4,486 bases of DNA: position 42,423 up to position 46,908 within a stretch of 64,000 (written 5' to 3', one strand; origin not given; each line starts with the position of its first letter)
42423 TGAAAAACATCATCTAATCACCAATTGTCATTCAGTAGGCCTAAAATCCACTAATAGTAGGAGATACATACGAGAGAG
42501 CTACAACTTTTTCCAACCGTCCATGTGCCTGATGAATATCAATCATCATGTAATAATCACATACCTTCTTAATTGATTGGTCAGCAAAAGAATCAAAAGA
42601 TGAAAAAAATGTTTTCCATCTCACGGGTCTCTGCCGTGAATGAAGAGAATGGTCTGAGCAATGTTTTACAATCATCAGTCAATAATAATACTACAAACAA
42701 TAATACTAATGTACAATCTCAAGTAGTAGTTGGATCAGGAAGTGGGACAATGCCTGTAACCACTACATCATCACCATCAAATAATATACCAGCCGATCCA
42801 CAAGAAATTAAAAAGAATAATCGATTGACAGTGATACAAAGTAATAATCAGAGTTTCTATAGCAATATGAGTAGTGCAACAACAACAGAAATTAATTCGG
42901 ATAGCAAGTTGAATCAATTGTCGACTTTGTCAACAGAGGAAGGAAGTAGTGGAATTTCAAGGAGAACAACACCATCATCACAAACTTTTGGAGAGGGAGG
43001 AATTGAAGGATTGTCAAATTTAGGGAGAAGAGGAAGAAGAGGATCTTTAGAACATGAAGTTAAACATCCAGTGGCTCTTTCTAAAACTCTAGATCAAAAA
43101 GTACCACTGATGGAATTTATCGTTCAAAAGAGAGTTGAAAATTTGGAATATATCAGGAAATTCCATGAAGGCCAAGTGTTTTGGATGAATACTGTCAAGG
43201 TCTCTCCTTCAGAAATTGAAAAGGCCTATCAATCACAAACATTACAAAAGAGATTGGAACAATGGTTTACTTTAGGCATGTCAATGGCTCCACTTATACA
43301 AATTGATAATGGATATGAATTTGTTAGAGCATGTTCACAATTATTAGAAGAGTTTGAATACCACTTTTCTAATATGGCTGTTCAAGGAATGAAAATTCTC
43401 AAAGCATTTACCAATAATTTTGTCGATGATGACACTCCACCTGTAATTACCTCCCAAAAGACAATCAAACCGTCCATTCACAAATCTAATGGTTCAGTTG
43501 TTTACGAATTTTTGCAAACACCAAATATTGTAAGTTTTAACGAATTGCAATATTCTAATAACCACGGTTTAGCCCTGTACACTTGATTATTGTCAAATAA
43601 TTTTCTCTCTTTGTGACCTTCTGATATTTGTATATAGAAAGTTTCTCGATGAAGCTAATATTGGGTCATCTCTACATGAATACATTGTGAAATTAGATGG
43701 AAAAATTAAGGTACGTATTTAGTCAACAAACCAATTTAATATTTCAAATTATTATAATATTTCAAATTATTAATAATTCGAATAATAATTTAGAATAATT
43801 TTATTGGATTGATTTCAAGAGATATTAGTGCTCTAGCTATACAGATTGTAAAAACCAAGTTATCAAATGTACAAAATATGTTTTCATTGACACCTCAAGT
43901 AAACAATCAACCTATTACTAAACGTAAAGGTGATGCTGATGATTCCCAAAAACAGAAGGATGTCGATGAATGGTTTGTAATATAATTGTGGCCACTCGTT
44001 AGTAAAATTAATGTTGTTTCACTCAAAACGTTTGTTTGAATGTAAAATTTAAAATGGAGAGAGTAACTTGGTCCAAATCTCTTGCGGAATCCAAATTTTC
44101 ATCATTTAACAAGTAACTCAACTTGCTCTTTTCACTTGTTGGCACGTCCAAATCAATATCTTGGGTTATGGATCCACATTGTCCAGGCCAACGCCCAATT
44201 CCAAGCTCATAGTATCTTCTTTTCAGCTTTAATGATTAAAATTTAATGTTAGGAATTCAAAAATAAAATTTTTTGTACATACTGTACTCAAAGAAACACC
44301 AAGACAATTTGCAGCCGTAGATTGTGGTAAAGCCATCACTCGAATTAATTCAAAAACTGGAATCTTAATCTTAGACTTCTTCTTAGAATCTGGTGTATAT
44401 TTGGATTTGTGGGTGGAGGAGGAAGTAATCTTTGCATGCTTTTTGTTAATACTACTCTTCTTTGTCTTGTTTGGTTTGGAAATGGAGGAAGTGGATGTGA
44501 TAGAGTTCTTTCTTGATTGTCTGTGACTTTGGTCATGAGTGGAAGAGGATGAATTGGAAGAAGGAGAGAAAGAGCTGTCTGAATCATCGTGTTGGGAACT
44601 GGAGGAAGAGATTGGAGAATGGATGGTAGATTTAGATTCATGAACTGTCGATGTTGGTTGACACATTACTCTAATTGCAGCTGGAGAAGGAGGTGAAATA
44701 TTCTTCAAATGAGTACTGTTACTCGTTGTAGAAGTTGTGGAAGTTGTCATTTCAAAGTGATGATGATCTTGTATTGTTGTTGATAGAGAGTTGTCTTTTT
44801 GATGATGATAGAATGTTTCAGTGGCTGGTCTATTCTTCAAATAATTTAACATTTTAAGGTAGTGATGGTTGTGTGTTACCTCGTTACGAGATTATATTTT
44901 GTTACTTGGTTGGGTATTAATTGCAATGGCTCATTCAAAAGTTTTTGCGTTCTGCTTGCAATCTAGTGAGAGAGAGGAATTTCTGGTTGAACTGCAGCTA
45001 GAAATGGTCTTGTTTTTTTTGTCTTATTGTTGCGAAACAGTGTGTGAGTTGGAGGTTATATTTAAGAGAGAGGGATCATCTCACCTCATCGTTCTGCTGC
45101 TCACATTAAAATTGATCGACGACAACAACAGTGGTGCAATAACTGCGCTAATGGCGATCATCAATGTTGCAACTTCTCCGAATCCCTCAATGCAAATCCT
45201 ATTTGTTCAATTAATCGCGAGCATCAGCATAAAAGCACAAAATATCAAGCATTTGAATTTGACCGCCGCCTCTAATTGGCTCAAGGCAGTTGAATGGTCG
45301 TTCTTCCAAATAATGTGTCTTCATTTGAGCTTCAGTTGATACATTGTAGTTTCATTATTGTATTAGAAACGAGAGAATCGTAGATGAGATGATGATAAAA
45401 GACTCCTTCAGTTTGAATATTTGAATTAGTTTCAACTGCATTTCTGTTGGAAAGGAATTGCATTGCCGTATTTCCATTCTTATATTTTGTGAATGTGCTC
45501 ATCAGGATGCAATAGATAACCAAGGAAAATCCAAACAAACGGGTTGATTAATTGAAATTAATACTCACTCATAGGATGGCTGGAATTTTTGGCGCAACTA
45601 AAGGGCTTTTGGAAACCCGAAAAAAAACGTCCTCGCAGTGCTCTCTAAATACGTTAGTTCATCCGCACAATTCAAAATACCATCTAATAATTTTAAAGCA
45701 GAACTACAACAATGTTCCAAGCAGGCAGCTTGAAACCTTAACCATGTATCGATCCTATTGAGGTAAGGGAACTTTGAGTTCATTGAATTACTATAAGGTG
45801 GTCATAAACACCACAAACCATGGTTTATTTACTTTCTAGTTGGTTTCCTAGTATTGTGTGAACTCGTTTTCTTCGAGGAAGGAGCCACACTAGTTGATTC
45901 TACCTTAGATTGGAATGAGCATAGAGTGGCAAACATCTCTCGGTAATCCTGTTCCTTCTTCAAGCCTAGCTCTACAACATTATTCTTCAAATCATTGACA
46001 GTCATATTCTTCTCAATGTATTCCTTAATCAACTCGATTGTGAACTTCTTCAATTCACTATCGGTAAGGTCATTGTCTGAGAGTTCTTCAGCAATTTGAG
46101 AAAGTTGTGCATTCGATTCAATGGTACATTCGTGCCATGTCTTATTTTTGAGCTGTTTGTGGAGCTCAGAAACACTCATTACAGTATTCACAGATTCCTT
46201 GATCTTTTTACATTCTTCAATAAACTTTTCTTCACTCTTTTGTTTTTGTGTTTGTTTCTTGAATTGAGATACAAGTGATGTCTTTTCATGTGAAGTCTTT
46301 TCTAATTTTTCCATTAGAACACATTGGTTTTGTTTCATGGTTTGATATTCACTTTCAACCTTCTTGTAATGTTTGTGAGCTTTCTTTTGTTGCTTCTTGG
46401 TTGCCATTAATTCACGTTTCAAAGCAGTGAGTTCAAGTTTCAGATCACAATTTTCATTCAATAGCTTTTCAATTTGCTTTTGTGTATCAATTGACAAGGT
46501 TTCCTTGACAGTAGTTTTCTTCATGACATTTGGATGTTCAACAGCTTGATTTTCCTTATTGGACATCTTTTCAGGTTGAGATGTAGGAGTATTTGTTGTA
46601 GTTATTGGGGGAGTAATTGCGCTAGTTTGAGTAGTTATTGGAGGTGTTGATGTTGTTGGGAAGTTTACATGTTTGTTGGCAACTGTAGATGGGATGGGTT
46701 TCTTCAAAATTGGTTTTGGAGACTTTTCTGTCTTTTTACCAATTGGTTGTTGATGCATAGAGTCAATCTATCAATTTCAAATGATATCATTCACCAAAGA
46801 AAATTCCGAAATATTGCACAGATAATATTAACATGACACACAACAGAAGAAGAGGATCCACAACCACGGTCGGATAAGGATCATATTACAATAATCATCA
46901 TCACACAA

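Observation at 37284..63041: Recurrent GC palindrome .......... (E2F-like) in promoters of an otherwise AT-rich genome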

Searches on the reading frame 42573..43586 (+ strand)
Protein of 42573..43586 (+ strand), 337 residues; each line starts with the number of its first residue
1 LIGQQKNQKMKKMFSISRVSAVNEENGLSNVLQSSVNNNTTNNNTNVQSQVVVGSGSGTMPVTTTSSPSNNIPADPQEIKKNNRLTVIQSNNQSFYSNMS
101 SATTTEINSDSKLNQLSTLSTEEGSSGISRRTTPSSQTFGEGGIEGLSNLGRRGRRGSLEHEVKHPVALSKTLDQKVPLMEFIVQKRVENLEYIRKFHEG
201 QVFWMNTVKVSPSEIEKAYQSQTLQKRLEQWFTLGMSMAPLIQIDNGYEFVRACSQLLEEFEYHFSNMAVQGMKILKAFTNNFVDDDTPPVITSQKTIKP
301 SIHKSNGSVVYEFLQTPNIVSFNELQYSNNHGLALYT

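Call 11: search_protein_families(library=pfam, proteins=[window:42573-43586:+], max_evalue=0.01)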
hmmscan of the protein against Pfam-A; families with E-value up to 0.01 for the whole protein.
window:42573-43586:+ (337 aa): 1 family
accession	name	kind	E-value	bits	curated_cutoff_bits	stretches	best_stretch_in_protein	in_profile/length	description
PF09150.15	Carot_N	-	0.0063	16.8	25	0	205-262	71-130/151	Orange carotenoid protein, N-terminal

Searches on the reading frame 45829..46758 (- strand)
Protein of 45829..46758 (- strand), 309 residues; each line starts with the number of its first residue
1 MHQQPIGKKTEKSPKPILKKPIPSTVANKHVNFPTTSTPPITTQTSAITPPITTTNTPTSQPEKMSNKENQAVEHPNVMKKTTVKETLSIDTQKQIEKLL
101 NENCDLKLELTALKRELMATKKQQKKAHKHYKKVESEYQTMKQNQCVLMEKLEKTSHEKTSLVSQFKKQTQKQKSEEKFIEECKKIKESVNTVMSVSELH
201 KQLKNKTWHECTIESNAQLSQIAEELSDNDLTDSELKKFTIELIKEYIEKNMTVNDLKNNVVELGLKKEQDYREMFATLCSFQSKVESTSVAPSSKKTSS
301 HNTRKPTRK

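Call 11: search_protein_families(library=pfam, proteins=[window:45829-46758:-], max_evalue=0.01)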
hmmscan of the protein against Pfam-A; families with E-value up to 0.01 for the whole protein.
window:45829-46758:- (309 aa): 0 families
